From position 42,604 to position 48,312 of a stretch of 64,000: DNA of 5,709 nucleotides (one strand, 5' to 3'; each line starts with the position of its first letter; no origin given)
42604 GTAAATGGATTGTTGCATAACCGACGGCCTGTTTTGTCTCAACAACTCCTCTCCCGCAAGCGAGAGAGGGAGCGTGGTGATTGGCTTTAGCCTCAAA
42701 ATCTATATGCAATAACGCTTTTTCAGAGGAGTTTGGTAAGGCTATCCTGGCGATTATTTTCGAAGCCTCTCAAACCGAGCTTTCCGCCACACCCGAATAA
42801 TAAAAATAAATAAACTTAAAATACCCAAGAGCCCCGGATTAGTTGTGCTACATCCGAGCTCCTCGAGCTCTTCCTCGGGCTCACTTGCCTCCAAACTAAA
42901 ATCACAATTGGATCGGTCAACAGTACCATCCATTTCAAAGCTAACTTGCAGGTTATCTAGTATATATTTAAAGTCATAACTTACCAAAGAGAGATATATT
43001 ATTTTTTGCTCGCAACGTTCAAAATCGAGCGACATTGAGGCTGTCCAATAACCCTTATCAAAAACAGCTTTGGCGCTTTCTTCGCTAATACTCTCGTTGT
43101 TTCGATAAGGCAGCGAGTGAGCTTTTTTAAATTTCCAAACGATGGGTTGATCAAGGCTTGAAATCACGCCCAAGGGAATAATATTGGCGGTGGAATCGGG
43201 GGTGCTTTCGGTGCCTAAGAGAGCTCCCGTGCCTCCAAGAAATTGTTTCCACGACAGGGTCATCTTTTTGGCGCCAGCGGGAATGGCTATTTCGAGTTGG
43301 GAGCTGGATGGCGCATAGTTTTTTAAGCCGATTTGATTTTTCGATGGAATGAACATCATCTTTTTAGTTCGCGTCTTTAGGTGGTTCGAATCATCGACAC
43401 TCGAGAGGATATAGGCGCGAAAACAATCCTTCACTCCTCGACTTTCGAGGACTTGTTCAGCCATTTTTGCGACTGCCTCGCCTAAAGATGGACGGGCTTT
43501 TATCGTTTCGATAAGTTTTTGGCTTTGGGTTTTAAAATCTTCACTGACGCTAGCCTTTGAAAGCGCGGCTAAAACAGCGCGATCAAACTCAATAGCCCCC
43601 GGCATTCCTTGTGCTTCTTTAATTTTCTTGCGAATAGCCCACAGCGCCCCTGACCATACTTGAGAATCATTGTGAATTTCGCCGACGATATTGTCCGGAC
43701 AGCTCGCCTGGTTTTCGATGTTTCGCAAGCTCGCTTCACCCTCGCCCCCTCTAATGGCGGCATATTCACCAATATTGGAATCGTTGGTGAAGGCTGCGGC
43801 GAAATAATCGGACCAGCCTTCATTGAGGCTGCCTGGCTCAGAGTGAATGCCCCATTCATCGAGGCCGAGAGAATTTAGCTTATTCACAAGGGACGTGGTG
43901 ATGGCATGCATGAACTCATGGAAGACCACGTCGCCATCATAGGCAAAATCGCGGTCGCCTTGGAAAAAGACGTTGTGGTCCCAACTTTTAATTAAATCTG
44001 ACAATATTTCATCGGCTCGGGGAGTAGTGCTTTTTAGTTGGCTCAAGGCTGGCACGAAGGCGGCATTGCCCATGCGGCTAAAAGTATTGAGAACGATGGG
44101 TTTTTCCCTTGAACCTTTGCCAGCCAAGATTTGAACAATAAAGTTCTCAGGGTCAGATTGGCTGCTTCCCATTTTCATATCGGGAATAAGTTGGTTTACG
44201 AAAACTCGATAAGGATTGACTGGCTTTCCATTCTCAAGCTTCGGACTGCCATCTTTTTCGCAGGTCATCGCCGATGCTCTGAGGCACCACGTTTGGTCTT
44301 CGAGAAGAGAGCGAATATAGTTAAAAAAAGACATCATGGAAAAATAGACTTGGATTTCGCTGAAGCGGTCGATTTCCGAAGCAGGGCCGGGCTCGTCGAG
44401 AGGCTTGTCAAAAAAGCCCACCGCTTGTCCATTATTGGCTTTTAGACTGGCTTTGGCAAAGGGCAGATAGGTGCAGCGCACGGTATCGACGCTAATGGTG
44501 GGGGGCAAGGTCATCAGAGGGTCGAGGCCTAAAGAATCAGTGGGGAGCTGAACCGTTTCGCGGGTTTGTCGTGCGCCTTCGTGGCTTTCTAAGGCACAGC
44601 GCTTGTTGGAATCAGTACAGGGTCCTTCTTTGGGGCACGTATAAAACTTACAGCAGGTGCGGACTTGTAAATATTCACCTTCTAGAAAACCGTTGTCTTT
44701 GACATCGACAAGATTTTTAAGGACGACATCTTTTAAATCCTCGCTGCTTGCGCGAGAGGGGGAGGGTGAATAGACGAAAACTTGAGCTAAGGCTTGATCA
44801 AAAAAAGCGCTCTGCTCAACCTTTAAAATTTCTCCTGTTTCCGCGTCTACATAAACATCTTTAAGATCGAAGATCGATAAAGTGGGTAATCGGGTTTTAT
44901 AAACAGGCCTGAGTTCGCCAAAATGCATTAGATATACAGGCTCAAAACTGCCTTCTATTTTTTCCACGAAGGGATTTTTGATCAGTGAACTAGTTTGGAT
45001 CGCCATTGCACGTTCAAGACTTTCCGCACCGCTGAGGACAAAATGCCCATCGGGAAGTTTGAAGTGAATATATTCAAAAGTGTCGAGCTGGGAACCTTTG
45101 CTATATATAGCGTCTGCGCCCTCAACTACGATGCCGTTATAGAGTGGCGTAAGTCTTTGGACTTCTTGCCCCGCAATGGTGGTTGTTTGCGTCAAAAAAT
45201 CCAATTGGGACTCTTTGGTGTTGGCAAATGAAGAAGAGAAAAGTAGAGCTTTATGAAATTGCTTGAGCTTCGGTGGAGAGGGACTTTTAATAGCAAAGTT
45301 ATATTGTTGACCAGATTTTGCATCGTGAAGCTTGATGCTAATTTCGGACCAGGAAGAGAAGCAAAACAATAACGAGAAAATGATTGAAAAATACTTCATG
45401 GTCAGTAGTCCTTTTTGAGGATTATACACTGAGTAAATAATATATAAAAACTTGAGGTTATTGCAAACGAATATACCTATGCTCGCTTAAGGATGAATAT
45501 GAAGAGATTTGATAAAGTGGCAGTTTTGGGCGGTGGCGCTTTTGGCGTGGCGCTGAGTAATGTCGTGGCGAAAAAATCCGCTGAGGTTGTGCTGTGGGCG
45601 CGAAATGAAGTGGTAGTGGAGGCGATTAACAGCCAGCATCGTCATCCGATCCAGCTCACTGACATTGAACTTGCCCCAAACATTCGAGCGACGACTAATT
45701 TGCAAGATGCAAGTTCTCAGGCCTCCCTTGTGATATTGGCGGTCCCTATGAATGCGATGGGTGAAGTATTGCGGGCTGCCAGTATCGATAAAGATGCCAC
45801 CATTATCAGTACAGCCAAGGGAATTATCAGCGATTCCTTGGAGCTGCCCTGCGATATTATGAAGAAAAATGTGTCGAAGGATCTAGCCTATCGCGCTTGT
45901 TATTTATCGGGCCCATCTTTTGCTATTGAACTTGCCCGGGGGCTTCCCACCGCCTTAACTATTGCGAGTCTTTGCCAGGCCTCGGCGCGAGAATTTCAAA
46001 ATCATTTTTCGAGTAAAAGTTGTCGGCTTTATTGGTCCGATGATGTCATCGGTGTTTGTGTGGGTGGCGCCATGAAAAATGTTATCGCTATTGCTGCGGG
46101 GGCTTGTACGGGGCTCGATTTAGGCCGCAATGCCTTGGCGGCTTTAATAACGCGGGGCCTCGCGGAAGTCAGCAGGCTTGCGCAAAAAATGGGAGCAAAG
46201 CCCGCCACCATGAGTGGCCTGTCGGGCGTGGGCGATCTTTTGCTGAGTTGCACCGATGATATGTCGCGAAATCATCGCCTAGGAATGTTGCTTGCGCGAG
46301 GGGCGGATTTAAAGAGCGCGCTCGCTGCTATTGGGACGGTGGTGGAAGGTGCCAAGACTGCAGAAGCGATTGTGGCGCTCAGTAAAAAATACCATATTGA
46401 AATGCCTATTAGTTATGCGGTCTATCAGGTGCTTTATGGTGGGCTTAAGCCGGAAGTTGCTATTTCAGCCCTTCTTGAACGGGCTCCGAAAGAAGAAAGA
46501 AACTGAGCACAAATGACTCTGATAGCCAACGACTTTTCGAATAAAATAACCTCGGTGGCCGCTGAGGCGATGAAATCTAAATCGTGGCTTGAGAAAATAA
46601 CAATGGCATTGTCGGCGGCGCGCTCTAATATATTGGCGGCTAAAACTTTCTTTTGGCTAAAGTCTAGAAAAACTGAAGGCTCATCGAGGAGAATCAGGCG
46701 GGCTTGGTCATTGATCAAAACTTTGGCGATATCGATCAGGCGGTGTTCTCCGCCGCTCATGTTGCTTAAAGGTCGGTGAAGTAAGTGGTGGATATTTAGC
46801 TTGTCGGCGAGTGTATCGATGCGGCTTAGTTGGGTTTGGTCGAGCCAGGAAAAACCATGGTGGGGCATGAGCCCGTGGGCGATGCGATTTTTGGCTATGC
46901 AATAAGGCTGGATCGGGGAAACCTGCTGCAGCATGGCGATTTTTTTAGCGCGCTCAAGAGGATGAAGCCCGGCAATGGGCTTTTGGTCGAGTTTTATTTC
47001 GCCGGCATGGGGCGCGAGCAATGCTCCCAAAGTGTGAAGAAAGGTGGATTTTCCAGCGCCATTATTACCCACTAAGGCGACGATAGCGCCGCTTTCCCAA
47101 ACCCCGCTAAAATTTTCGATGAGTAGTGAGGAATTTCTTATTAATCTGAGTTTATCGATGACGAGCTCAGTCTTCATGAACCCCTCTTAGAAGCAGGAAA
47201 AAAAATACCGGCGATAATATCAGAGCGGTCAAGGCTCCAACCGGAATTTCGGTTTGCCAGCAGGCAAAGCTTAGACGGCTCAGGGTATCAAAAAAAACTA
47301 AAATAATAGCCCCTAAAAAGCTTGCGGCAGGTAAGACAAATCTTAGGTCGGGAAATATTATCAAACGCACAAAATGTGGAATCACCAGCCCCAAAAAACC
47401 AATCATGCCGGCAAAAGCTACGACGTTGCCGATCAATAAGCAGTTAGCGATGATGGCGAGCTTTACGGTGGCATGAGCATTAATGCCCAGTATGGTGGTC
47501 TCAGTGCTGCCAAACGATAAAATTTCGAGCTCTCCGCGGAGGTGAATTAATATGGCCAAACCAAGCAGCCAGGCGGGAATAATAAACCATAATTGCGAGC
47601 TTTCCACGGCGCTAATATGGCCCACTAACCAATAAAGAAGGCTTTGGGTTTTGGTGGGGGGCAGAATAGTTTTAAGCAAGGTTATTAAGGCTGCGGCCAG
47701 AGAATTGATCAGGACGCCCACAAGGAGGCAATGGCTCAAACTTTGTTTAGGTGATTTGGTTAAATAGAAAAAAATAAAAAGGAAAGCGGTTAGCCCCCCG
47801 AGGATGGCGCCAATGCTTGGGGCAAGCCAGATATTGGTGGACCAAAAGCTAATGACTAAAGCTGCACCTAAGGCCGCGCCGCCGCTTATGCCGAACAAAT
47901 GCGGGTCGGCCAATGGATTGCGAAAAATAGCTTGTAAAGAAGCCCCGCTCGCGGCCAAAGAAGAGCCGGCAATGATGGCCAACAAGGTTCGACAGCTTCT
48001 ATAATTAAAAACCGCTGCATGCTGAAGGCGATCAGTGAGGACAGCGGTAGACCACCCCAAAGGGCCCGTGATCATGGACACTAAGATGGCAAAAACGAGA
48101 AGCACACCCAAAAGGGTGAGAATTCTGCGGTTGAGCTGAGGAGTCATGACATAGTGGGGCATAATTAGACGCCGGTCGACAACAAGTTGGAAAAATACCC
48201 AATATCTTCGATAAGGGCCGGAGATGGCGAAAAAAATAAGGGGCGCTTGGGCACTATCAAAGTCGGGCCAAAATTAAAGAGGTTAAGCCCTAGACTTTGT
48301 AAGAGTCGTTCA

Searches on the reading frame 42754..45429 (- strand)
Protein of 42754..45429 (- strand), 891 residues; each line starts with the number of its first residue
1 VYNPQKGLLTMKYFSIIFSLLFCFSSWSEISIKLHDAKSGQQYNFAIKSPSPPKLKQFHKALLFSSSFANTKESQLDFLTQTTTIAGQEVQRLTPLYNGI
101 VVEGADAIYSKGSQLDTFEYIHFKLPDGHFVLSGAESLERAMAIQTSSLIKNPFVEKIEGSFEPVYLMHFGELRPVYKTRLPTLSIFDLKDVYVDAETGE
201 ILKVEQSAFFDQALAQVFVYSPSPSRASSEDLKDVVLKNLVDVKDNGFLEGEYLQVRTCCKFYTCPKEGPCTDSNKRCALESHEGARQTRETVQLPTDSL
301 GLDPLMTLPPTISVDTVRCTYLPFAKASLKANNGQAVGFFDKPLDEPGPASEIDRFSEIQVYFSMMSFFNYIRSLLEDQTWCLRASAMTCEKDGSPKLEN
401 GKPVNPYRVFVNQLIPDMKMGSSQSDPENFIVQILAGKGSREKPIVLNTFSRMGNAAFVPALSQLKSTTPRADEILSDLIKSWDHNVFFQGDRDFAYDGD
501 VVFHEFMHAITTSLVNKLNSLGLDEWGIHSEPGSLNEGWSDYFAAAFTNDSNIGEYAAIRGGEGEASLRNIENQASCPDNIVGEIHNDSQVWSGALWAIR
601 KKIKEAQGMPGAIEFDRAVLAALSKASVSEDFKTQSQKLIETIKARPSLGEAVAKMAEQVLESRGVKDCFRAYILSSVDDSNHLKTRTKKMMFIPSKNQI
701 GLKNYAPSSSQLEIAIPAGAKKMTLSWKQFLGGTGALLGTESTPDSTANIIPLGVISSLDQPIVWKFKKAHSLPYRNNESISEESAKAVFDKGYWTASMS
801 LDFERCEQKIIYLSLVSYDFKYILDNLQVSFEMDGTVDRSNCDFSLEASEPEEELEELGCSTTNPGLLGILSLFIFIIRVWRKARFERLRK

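Call 81: search_protein_families(library=pfam, proteins=[window:42754-45429:-], max_evalue=0.00001)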
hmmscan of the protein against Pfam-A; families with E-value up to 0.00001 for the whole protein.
window:42754-45429:- (891 aa): 1 family
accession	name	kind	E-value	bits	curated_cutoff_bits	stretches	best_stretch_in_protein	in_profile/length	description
PF02128.21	Peptidase_M36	-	1.8e-08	34.5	23.3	1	492-611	173-301/368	Fungalysin metallopeptidase (M36)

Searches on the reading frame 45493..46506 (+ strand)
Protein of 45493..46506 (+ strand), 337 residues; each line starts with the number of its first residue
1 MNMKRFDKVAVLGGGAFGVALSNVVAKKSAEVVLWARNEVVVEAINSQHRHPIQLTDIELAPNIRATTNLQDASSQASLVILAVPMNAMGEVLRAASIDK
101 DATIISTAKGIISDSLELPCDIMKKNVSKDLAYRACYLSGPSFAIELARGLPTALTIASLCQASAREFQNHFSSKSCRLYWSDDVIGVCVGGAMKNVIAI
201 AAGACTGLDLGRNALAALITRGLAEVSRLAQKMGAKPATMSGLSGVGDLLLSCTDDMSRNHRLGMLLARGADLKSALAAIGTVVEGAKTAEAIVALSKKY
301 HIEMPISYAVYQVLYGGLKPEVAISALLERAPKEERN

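Call 104: search_protein_families(library=pfam, proteins=[window:45493-46506:+], max_evalue=0.00001)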
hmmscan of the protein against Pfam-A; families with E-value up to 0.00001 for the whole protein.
window:45493-46506:+ (337 aa): 4 families
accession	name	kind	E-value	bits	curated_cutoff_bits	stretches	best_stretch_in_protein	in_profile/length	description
PF07479.19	NAD_Gly3P_dh_C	-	1.6e-51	174.7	25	1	184-324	1-141/142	NAD-dependent glycerol-3-phosphate dehydrogenase C-terminus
PF01210.29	NAD_Gly3P_dh_N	-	2.4e-39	135.3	23.1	1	8-163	1-156/158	NAD-dependent glycerol-3-phosphate dehydrogenase N-terminus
PF20618.3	GPD_NAD_C_bact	-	4.9e-20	72.3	27.6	1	244-310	1-66/66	Bacterial GPD, NAD-dependent C-terminal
PF03807.23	F420_oxidored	-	2.2e-08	35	21.6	1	8-109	1-93/94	NADP oxidoreductase coenzyme F420-dependent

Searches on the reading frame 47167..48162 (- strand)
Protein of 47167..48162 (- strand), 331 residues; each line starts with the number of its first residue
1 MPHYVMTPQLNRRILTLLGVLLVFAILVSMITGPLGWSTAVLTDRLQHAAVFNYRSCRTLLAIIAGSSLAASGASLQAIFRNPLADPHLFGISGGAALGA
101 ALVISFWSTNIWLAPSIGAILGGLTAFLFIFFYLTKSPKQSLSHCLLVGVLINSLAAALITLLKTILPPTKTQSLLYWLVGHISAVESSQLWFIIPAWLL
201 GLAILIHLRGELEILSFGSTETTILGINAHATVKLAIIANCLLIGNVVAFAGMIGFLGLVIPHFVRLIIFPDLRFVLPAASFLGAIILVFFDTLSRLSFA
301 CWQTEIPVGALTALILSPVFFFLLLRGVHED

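Call 105: search_protein_families(library=pfam, proteins=[window:47167-48162:-], max_evalue=0.00001)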
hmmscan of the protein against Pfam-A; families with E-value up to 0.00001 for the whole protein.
window:47167-48162:- (331 aa): 1 family
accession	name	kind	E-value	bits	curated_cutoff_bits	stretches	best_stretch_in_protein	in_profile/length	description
PF01032.23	FecCD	-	4.2e-68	230.1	26.5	1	21-326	1-311/311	FecCD transport family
